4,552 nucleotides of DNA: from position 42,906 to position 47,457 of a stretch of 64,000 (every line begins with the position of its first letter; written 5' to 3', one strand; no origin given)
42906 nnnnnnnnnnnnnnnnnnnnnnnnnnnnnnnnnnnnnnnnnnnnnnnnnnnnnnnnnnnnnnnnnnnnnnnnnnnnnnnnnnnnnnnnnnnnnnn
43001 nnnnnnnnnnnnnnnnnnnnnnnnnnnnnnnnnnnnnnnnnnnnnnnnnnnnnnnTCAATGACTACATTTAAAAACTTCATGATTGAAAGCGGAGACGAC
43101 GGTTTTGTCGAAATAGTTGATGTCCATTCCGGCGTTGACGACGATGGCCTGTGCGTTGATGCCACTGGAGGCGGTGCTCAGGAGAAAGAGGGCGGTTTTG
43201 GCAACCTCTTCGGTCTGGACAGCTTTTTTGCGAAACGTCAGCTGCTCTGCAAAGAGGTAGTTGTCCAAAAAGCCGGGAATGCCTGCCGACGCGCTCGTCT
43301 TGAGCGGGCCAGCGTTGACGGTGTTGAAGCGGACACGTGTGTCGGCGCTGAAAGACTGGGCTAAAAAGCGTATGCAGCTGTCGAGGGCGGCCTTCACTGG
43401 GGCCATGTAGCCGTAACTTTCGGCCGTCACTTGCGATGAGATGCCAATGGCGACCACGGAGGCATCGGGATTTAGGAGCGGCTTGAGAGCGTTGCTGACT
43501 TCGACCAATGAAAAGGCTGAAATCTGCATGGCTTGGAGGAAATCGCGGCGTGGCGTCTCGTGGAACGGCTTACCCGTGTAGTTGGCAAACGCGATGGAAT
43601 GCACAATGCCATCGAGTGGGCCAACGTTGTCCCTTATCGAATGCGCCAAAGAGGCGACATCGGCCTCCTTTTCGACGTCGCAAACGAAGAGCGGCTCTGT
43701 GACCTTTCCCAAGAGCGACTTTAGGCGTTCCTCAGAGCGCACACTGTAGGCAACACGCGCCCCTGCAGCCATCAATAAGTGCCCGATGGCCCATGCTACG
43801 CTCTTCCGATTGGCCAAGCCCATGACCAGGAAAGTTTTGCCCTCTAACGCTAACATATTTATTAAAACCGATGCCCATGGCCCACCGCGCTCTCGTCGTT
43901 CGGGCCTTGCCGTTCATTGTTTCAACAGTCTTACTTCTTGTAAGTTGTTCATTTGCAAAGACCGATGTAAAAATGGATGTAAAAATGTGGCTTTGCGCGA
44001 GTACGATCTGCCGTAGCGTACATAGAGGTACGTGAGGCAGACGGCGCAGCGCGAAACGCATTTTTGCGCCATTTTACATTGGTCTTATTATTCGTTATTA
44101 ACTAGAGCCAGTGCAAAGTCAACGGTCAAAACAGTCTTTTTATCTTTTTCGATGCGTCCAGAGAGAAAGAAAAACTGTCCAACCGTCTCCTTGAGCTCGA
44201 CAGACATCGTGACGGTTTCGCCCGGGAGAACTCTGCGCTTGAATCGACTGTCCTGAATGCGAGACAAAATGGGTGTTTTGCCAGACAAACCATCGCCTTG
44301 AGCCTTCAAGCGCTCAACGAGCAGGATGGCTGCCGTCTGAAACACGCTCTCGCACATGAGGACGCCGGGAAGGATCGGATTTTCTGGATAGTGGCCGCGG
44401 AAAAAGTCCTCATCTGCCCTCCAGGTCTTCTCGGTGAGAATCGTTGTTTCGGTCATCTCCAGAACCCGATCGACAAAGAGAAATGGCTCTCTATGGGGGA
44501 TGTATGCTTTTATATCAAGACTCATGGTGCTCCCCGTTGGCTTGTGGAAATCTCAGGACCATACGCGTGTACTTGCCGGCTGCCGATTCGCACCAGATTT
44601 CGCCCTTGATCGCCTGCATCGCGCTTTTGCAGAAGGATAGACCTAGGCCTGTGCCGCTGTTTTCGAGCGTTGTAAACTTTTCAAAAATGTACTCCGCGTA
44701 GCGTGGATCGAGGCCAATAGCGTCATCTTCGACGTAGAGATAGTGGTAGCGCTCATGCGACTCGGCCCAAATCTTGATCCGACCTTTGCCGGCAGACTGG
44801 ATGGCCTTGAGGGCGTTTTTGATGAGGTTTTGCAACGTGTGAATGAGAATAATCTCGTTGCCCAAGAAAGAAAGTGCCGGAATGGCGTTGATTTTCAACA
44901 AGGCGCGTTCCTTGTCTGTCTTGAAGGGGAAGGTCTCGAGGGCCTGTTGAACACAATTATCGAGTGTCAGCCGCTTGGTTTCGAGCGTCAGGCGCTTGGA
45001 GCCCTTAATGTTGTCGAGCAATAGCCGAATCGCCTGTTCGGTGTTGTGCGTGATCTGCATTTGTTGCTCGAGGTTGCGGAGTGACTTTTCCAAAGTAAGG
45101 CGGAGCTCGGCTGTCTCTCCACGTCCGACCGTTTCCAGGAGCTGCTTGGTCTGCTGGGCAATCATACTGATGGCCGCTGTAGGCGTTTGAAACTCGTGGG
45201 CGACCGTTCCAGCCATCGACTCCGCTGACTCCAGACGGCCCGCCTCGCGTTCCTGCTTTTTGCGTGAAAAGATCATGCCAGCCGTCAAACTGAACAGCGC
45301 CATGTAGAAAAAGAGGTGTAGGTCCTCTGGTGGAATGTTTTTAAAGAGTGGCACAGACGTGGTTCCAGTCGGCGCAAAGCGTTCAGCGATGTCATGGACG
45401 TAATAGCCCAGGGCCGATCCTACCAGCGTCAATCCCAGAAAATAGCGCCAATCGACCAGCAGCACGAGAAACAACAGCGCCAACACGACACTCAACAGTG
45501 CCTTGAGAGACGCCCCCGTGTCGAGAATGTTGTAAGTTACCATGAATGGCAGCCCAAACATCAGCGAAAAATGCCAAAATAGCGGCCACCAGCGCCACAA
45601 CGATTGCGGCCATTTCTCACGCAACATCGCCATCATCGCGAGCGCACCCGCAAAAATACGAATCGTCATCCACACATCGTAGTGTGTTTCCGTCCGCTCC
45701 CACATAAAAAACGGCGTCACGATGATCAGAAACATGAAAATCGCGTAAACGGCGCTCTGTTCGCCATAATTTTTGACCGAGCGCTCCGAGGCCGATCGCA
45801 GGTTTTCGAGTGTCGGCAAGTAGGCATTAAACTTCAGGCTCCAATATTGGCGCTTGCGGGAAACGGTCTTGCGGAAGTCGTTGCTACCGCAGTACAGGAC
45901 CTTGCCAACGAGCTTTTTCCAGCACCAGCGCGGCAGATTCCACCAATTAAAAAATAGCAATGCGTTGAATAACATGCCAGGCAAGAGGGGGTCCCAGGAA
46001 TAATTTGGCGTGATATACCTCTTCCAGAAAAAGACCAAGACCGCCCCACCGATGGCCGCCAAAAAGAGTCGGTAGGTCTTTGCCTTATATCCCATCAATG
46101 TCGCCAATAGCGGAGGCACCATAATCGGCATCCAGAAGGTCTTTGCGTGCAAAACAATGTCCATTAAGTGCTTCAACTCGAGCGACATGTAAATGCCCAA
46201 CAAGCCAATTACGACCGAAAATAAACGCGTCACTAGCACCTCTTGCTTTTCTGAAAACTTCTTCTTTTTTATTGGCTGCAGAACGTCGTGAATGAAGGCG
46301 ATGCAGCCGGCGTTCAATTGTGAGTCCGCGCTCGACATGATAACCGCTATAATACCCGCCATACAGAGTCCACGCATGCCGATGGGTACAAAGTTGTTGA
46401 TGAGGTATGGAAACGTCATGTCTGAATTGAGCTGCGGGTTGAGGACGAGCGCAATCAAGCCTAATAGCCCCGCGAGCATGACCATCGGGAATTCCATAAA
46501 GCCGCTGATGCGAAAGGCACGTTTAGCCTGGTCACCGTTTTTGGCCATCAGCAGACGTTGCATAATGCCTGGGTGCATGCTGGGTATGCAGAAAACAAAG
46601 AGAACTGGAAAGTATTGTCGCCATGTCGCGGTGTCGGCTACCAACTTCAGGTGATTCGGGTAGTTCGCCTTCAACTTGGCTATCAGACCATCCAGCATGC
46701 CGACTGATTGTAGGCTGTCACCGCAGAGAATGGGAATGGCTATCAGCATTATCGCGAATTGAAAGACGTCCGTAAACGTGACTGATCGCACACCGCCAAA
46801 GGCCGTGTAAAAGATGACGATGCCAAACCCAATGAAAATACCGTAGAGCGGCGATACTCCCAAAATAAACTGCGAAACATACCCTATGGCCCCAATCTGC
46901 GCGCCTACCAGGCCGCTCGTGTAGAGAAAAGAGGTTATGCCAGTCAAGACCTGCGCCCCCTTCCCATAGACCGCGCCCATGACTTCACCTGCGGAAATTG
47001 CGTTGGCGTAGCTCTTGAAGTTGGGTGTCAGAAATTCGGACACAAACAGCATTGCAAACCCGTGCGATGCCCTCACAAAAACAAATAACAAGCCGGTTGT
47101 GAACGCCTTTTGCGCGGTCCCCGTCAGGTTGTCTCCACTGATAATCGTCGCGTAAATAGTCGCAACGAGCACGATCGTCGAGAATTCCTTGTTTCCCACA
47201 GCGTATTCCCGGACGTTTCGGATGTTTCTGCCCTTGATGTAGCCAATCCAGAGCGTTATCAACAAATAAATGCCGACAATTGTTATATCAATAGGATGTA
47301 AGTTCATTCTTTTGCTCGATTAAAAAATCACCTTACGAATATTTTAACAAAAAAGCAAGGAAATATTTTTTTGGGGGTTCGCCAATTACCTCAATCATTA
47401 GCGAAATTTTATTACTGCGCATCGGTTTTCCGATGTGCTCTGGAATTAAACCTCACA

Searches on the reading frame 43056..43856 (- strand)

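Call 51: search_protein_families(library=pfam, proteins=[window:43056-43856:-], max_evalue=0.01)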
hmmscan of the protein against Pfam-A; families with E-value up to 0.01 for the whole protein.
window:43056-43856:- (266 aa): 3 families
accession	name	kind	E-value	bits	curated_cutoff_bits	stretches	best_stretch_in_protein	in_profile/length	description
PF13561.12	adh_short_C2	-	1.6e-56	192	27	1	13-244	1-235/236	Enoyl-(Acyl carrier protein) reductase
PF00106.31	adh_short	-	9.9e-16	58.2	26.6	1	22-190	14-187/195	short chain dehydrogenase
PF08659.16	KR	-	0.0057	17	22.6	1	52-92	53-93/180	KR domain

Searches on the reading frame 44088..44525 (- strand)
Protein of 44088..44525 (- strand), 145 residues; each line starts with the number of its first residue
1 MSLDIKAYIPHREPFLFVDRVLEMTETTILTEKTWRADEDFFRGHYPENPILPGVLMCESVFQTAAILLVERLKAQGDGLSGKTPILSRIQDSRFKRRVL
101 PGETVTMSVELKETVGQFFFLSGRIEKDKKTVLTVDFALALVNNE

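Call 51: search_protein_families(library=pfam, proteins=[window:44088-44525:-], max_evalue=0.01)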
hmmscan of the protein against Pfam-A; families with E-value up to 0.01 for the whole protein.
window:44088-44525:- (145 aa): 2 families
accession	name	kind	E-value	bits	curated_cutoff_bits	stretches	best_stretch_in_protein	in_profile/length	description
PF07977.19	FabA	-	1.7e-22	79.9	23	1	9-135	1-137/138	FabA-like domain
PF22818.2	ApeI-like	-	0.0094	16.6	28.5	0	37-70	24-57/119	ApeI dehydratase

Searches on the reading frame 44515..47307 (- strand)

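Call 24: search_protein_families(library=ncbifam, proteins=[window:44515-47307:-])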
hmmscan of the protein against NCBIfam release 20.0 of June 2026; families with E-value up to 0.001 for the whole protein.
window:44515-47307:- (930 aa): 71 families (the best 25 are shown)
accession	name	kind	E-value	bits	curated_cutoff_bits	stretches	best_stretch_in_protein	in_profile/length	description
TIGR00813.1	sss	superfamily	1.2e-35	123.4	184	1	35-405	1-395/411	sodium/solute symporter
TIGR02121.1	Na_Pro_sym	equivalog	1.2e-23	83.7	515.5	1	9-451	5-461/488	sodium/proline symporter PutP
NF008468.0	PRK11360.1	equivalog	1.3e-21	76.7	646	1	687-927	388-613/616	two-component system sensor histidine kinase AtoS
NF041945.1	LuxN_Vibrio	equivalog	2.3e-20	72.4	1550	1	691-922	458-681/839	quorum-sensing autoinducer 1 sensor kinase/phosphatase LuxN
TIGR02119.1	panF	equivalog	4e-20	72.3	328.05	1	12-382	12-390/471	sodium/pantothenate symporter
NF007790.0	PRK10484.1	equivalog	4.6e-18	65.3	401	1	11-436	10-453/527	solute:sodium symporter family transporter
NF046044.1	PnpS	equivalog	5.9e-18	65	400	1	701-921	176-390/390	two-component system histidine kinase PnpS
NF040750.1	tetrathio_HK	equivalog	6e-18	64.6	750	1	683-910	326-542/555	tetrathionate respiration histidine kinase TtrS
NF010411.0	PRK13837.1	equivalog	6.1e-16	57.6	647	1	687-926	442-679/828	two-component system VirA-like sensor kinase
NF047794.1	HisKinPtgB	equivalog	6.5e-16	57.7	1000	1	700-921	447-654/656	two-component system sensor histidine kinase PgtB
NF008298.1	PRK11086.1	subfamily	1.3e-15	56.8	520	1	820-923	423-526/529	DcuS/MalK family sensor histidine kinase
NF008312.0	PRK11100.1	equivalog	2.4e-15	56.4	356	1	697-921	258-473/477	two-component system sensor histidine kinase CreC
NF006800.0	PRK09303.1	equivalog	2.5e-15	56.3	342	1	674-914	130-369/383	histidine kinase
NF041735.1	hist_kin_RppB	equivalog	2.1e-14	53.1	400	1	701-920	222-437/438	two-component system sensor histidine kinase RppB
TIGR01386.1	cztS_silS_copS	subfamily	4.5e-14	52.3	292.55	1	701-921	247-457/457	heavy metal sensor histidine kinase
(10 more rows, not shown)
